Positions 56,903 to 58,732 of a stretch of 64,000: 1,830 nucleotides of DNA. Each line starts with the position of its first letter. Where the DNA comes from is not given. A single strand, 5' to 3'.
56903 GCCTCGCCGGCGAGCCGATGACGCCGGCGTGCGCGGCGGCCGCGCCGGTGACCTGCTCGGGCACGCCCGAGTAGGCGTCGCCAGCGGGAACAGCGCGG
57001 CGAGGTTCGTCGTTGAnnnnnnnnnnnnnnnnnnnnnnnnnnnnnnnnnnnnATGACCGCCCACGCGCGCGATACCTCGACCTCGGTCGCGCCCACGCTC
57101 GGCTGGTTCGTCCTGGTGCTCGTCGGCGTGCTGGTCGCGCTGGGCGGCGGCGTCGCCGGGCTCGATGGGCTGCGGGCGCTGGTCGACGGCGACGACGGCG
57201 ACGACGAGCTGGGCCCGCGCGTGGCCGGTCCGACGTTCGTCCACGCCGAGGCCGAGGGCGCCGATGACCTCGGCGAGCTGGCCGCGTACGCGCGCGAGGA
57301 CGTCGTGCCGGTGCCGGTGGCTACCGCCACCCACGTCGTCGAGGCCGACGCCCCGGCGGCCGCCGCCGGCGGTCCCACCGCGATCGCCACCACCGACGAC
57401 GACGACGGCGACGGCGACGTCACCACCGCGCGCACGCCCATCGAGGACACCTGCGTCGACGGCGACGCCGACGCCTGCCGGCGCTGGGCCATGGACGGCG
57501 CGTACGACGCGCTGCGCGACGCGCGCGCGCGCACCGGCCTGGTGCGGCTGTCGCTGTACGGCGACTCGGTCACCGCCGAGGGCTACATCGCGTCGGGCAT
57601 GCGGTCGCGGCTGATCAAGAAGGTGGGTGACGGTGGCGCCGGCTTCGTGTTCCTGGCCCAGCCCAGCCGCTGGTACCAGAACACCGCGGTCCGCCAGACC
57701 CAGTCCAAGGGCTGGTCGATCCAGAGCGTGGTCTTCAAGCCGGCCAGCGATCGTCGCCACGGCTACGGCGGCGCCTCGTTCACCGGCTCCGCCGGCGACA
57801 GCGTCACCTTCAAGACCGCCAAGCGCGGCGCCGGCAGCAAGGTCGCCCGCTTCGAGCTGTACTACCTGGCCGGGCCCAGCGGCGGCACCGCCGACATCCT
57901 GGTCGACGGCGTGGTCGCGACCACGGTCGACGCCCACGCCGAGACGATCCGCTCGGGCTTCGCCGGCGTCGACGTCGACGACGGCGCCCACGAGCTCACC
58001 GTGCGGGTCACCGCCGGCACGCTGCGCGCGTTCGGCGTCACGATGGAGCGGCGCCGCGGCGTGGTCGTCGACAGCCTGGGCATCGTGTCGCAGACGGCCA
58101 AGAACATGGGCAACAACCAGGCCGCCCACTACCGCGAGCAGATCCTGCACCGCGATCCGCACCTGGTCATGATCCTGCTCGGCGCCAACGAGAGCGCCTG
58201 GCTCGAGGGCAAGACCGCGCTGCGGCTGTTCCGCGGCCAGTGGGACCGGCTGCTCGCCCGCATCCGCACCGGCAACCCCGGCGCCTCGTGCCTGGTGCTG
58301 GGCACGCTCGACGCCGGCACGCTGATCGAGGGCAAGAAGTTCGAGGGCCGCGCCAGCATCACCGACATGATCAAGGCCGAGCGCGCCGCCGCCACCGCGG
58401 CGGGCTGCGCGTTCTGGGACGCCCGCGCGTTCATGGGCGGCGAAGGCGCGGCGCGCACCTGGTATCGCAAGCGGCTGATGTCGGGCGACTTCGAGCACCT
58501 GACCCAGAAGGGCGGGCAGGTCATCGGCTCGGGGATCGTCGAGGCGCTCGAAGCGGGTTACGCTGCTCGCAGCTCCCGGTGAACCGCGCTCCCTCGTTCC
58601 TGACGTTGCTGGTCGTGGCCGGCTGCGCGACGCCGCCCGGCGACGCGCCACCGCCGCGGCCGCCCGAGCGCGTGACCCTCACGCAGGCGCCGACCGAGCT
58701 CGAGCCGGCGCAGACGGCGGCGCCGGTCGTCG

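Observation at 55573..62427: Four-gene exopolymer O-acetylation module: LIP-type lipase lipoprotein, two SGNH/GDSL proteins and an MBOAT with an extra C-terminal membrane domain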

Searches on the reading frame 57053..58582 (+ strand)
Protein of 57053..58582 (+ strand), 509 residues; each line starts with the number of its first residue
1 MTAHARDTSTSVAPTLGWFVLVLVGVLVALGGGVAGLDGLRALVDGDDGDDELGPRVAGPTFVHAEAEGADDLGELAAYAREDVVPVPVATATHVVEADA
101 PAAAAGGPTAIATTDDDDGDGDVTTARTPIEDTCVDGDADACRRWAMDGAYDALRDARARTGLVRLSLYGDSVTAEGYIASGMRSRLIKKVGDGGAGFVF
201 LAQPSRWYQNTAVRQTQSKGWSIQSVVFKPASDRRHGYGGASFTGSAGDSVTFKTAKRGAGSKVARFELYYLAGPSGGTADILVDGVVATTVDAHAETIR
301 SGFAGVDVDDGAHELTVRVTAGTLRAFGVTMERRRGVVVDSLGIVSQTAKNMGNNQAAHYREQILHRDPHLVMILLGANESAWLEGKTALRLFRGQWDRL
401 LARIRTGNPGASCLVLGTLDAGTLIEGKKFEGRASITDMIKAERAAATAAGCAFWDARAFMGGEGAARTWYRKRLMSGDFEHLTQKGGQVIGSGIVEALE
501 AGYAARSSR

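Call 6: search_protein_families(library=pfam, proteins=[window:57053-58582:+], max_evalue=0.1)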
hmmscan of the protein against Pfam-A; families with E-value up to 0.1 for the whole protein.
window:57053-58582:+ (509 aa): 2 families
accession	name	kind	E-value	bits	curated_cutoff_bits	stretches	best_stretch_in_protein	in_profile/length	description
PF13472.12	Lipase_GDSL_2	-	1.1e-09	39.5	32.9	1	332-487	28-175/178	GDSL-like Lipase/Acylhydrolase family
PF00657.28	Lipase_GDSL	-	0.00013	22.6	23.6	1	333-492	32-205/208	GDSL-like Lipase/Acylhydrolase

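Call 7: search_protein_families(library=ncbifam, proteins=[window:57053-58582:+], max_evalue=0.1)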
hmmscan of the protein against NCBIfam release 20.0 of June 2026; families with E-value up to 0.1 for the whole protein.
window:57053-58582:+ (509 aa): 0 families

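Call 10: search_solved_structures(query=window:57053-58582:+, max_evalue=1)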
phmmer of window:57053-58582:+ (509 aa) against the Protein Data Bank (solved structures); distinct sequences matched with E-value up to 1: 6.
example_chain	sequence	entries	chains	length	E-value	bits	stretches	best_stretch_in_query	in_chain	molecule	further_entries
4k3u_A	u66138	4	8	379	6.4e-08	34.9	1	164-500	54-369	GDSL-like Lipase/Acylhydrolase family protein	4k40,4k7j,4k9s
8gkd_A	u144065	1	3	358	0.011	17.6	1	353-499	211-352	SGNH hydrolase-type esterase domain-containing protein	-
8gld_A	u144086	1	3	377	0.013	17.4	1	353-499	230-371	SGNH hydrolase-type esterase domain-containing protein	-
6qyh_A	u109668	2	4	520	0.37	12.7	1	101-174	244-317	4-hydroxyphenylacetate 3-monooxygenase oxygenase component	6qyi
6eb0_A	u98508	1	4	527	0.38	12.6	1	101-174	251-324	4-hydroxyphenylacetate 3-monooxygenase, oxygenase subunit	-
6b1b_A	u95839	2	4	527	0.58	12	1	102-174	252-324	4-hydroxyphenylacetate 3-monooxygenase, oxygenase subunit | 4-hydroxyphenylacetate 3-monooxygenase oxygenase component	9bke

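Call 28: find_homologous_proteins(query=window:57053-58582:+, max_evalue=0.001)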
Query window:57053-58582:+ (509 aa): 93 proteins with E <= 0.001 among 8000 candidates.
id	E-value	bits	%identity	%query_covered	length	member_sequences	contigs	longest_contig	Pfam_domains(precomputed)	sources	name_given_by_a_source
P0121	0.0e+0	1117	100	100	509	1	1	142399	PF13472.13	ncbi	-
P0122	1.0e-225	768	72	100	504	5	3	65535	PF13472.13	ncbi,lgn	-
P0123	3.1e-180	618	73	75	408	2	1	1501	PF13472.13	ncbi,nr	ncbi:MAG: hypothetical protein KC464_16055, partial [Myxococcales bacterium]|nr:hypothetical protein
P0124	1.6e-178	613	61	98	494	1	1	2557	PF13472.13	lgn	-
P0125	1.9e-175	602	61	98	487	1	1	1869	PF13472.13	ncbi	-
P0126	4.0e-172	592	59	98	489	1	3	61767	-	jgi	-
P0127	6.2e-164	564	56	99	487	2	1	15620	PF13472.13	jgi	-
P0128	7.2e-161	554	55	98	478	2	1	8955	PF13472.13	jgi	jgi:lysophospholipase L1-like esterase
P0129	1.8e-159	550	55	99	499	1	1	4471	PF13472.13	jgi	jgi:lysophospholipase L1-like esterase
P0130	3.7e-159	549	55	99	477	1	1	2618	PF13472.13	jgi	jgi:hypothetical protein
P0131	2.4e-158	546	55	99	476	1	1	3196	-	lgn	-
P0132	2.2e-157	543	58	91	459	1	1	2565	PF13472.13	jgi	jgi:lysophospholipase L1-like esterase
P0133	5.4e-157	542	53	99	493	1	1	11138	PF13472.13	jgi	jgi:lysophospholipase L1-like esterase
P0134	3.3e-155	536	54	99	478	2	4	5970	PF13472.13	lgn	-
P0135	3.3e-154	532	54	99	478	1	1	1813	PF13472.13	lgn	-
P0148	1.2e-70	257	39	74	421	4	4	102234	PF13472.13,PF00657.29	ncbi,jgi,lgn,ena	-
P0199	7.3e-37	145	34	66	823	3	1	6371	PF13472.13,PF01464.26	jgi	jgi:lysophospholipase L1-like esterase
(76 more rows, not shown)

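Call 30: find_encoding_contigs(protein=P0199, flank=6000, max_places=2)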
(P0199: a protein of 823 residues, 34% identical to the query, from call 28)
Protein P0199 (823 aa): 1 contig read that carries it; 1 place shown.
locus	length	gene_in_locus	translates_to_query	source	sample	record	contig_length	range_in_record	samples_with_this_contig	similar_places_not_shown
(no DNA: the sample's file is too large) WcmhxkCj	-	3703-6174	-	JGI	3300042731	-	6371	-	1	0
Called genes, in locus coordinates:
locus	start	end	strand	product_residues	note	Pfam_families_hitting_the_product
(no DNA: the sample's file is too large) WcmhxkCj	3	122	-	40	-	?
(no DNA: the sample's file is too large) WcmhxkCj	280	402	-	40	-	-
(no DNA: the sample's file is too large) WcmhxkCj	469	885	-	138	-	-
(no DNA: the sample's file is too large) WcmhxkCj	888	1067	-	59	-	-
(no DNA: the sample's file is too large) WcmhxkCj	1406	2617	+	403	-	PF11617:Cu-binding_MopE (faint)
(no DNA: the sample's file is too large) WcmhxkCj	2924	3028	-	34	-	-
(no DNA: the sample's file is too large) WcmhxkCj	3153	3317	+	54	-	-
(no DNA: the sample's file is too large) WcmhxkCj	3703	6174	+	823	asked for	PF01464:SLT (faint), PF13472:Lipase_GDSL_2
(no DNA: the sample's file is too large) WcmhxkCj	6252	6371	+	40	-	?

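Call 31: find_encoding_contigs(protein=P0148, flank=6000, max_places=2)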
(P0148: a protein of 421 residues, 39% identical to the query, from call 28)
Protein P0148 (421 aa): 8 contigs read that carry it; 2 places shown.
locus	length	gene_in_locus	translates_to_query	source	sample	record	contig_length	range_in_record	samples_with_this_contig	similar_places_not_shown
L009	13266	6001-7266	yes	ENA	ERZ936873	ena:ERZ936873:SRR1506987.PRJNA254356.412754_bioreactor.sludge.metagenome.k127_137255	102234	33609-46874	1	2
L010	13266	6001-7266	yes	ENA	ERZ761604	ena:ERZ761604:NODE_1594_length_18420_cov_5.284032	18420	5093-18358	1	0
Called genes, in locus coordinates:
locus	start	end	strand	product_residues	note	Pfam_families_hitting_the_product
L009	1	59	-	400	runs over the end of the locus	-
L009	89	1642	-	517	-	PF01039:Carboxyl_trans, PF03255:ACCA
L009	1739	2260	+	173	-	-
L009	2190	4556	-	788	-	PF07695:7TMR-DISM_7TM, PF00069:Pkinase, PF01636:APH (faint), PF07714:PK_Tyr_Ser-Thr, PF03109:ABC1 (faint), PF00069:Pkinase, PF07714:PK_Tyr_Ser-Thr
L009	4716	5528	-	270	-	PF12833:HTH_18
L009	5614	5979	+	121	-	PF18029:Glyoxalase_6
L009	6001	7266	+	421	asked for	PF00657:Lipase_GDSL (faint), PF13472:Lipase_GDSL_2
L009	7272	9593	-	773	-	-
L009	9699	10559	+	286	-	PF01430:HSP33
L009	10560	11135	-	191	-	-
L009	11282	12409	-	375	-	PF00144:Beta-lactamase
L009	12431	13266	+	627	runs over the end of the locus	PF00069:Pkinase, PF07714:PK_Tyr_Ser-Thr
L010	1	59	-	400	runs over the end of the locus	-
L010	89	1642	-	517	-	PF01039:Carboxyl_trans, PF03255:ACCA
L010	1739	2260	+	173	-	-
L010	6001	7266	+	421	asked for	PF00657:Lipase_GDSL (faint), PF13472:Lipase_GDSL_2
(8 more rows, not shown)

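Call 32: search_solved_structures(query=A1, max_evalue=1)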
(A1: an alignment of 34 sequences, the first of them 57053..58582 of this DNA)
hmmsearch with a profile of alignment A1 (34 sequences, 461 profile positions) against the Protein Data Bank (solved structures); distinct sequences matched with E-value up to 1: 44.
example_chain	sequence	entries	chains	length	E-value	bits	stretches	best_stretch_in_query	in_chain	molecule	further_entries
4k3u_A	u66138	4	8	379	2.3e-52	181.6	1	84-441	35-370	GDSL-like Lipase/Acylhydrolase family protein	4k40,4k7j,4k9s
8gld_A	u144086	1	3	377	1e-27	100.4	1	91-439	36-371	SGNH hydrolase-type esterase domain-containing protein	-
8gkd_A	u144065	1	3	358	1.7e-27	99.6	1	96-439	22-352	SGNH hydrolase-type esterase domain-containing protein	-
1yzf_A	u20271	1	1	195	5.2e-06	28.8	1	301-440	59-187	lipase/acylhydrolase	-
8egr_K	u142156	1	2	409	1.4e-05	27.4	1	267-437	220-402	SGNH_hydro domain-containing protein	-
7ddy_D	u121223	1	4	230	0.00022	23.5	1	304-441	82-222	G-D-S-L family lipolytic protein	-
4hf7_A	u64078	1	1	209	0.00058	22.1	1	301-441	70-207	Putative acylhydrolase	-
4c1b_A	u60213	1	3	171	0.00071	21.8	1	308-360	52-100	ORF1-ENCODED PROTEIN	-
5b5s_A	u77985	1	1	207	0.001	21.3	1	305-356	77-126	Acetic acid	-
7bxd_A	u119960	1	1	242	0.0011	21.2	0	277-365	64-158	GDSL-like protein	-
4iyj_A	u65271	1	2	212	0.0011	21.2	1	300-439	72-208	GDSL-like protein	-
5b5l_A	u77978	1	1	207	0.0012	21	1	305-356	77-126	acetyl esterase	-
1bwq_A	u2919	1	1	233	0.0014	20.8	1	303-397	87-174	PLATELET-ACTIVATING FACTOR ACETYLHYDROLASE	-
4ppy_A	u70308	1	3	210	0.0014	20.8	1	301-441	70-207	Putative acylhydrolase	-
3dt6_A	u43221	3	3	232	0.0016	20.6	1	303-392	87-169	Brain Platelet-activating factor acetylhydrolase IB subunit alpha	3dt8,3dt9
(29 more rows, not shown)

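Call 37: find_encoding_contigs(protein=P0122, flank=9000, max_places=3)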
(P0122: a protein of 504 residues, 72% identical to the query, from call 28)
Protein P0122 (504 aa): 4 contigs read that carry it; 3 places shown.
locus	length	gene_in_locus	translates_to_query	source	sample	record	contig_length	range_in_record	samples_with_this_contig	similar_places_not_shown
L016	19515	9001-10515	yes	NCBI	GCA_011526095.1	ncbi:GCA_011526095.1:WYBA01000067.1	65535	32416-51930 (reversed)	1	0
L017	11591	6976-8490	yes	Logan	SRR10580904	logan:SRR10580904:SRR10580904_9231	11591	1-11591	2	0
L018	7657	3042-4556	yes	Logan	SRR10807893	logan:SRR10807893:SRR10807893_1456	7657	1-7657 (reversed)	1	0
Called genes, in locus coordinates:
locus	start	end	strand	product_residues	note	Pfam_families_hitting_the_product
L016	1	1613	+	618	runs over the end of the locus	PF03169:OPT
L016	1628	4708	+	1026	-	PF00069:Pkinase, PF03109:ABC1 (faint), PF07714:PK_Tyr_Ser-Thr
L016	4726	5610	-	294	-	-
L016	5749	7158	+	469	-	PF03583:LIP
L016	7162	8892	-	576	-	PF03235:GmrSD_N, PF07510:GmrSD_C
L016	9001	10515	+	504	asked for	PF13472:Lipase_GDSL_2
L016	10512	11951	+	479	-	PF00657:Lipase_GDSL (faint), PF13472:Lipase_GDSL_2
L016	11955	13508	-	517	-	PF22645:GKRP_SIS_N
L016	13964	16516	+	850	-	PF03062:MBOAT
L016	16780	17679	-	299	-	PF06725:3D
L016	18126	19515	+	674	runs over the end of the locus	-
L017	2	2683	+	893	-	?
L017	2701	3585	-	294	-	-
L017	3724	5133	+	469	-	PF03583:LIP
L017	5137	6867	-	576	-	PF03235:GmrSD_N, PF07510:GmrSD_C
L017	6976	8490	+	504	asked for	PF13472:Lipase_GDSL_2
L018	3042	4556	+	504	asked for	PF13472:Lipase_GDSL_2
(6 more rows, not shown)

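Call 55: predict_structure(alignment_id=A1)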
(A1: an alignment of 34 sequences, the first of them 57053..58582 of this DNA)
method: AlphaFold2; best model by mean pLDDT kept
length: 509 residues; sequences in the alignment: 34
mean_pLDDT: 85.8   pTM: 0.79
mean pLDDT of the five models: 85.8, 85.5, 84.5, 84.4, 84.5
residues with pLDDT >= 90: 368; 70-90: 38; 50-70: 24; < 50: 79
segments of 3 or more residues with pLDDT < 50: 1-4, 46-120
pLDDT, mean of each block of 10 residues (from residue 1): 49 84 83 64 56 38 40 45 43 43 43 41 80 91 95 97 98 97 95 97 95 95 96 97 98 93 97 98 99 98 98 98 99 98 97 94 98 98 94 97 96 98 94 97 98 98 96 96 97 97 90
secondary structure, 60 per line:
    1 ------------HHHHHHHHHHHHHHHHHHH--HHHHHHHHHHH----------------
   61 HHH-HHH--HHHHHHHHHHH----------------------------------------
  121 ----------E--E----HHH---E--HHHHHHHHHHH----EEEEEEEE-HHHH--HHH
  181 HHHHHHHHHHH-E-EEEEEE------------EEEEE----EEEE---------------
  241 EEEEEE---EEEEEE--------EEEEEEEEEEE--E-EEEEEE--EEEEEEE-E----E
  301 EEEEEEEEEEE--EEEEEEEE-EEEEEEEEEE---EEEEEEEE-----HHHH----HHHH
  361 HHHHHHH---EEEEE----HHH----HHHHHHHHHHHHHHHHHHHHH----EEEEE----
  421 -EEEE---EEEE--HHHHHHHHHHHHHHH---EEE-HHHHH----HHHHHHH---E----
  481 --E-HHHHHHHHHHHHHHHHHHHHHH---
elements in order: H13-31 H34-44 H70-80 H148-158 E163-170 H172-175 H178-191 E195-200 E213-217 E222-225 E241-246 E250-255 E264-274 E279-284 E287-293 E300-311 E314-321 E323-332 E336-343 H349-352 H357-367 E371-375 H387-407 E412-416 E422-425 E429-432 H435-449 E453-455 H457-461 H466-472 H485-506

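Call 58: fold_search(model_id=the predicted structure, library=pdb)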
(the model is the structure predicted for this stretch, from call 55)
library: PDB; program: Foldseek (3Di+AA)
matches with E <= 10: 1471; with E <= 0.001: 194
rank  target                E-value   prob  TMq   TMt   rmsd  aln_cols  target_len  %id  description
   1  4k3u_B                2.4e-28  1.00  0.60  0.86   3.1       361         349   22  Peptidoglycan O-acetylesterase in action, 30 min (released 2014-09-03)
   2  4k3u_A                5.9e-28  1.00  0.61  0.86   3.0       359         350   22  Peptidoglycan O-acetylesterase in action, 30 min (released 2014-09-03)
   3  8gkd_C                3.2e-25  1.00  0.58  0.80   3.7       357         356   14  Crystal structure of the peptidoglycan O-acetylesterase Ape1 (amino acids 41-392) from Campylobacter jejuni (released 2024-03-20)
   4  8gkd_A                1.3e-24  1.00  0.58  0.81   3.5       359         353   15  Crystal structure of the peptidoglycan O-acetylesterase Ape1 (amino acids 41-392) from Campylobacter jejuni (released 2024-03-20)
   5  8gld_A                1.4e-24  1.00  0.56  0.76   4.0       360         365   15  Crystal structure of the peptidoglycan O-acetylesterase Ape1 (amino acids 22-392) from Campylobacter jejuni (released 2024-03-27)
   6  2waa                  5.7e-10  1.00  0.25  0.36  11.9       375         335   10  Structure of a family two carbohydrate esterase from Cellvibrio japonicus (released 2009-03-24)
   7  2o14                  1.5e-09  1.00  0.28  0.37  12.7       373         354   14  X-Ray Crystal Structure of Protein YXIM_BACsu from Bacillus subtilis. Northeast Structural Genomics Consortium Target SR (released 2006-12-12)
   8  3skv_A                7.1e-09  1.00  0.24  0.33  13.1       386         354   12  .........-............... SsfX3 from a Tetracycline Biosynthetic Pathway (released 2011-10-05)
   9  3u37_B                9.5e-09  1.00  0.24  0.31  12.1       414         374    9  An Acetyl Xylan Esterase (Est2A) from the Rumen Bacterium Butyrivibrio proteoclasticus. (released 2013-02-13)
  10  4dev_D                2.3e-08  1.00  0.24  0.31  11.8       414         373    9  An Acetyl Xylan Esterase (Est2A) from the Rumen Bacterium Butyrivibrio proteoclasticus. (released 2013-02-13)
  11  3skv_B                2.4e-08  1.00  0.26  0.37  12.0       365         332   13  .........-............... SsfX3 from a Tetracycline Biosynthetic Pathway (released 2011-10-05)
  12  2wao_A                3.5e-08  1.00  0.21  0.31  12.7       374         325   10  Structure of a family two carbohydrate esterase from Clostridium thermocellum in complex with cellohexaose (released 2009-10-06)
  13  3u37_H                4.1e-08  1.00  0.24  0.31  12.1       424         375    9  An Acetyl Xylan Esterase (Est2A) from the Rumen Bacterium Butyrivibrio proteoclasticus. (released 2013-02-13)
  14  3u37_A                5.2e-08  1.00  0.25  0.32  12.1       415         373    8  An Acetyl Xylan Esterase (Est2A) from the Rumen Bacterium Butyrivibrio proteoclasticus. (released 2013-02-13)
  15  2wab_A                7.5e-08  1.00  0.23  0.34  11.8       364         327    9  Structure of an active site mutant of a family two carbohydrate esterase from Clostridium thermocellum in complex with (released 2009-03-24)
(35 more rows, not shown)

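Call 65: find_related_loci(query=A4, collection=metagenome_contigs, flank=9000)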
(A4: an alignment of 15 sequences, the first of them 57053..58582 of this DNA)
Query A4 (509 aa) in metagenome_contigs; peptide patterns used: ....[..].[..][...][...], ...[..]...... (x = any residue, [..] = any of these).
600 stretches matched a pattern (row limit reached: there are more); 272 encode a relative of the query (tblastn E <= 1e-3); the best 80 are kept; 80 distinct loci.
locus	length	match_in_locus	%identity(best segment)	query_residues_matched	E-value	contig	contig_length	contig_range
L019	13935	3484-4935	56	5-509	2e-172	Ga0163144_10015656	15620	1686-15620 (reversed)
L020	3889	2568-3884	43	11-480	2e-101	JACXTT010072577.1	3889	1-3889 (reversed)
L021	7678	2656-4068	40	2-503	2e-92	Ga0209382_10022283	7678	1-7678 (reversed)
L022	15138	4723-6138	37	5-509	3e-91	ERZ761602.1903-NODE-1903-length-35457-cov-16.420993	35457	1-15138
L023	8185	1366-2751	37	11-505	3e-90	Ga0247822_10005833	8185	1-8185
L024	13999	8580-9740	40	123-509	2e-88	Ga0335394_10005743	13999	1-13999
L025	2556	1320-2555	39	16-455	3e-87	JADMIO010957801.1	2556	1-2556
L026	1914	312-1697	38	3-504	3e-89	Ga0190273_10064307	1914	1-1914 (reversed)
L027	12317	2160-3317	40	119-505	2e-82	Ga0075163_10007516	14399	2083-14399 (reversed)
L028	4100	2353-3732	36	1-509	1e-82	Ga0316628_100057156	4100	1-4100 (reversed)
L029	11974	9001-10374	34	7-503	1e-80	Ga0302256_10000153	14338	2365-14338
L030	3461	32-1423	32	1-503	3e-80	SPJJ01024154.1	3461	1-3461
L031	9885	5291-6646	36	5-503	4e-79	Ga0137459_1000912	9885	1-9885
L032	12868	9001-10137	38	130-509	4e-76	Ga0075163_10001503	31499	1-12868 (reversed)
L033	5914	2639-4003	35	5-503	6e-76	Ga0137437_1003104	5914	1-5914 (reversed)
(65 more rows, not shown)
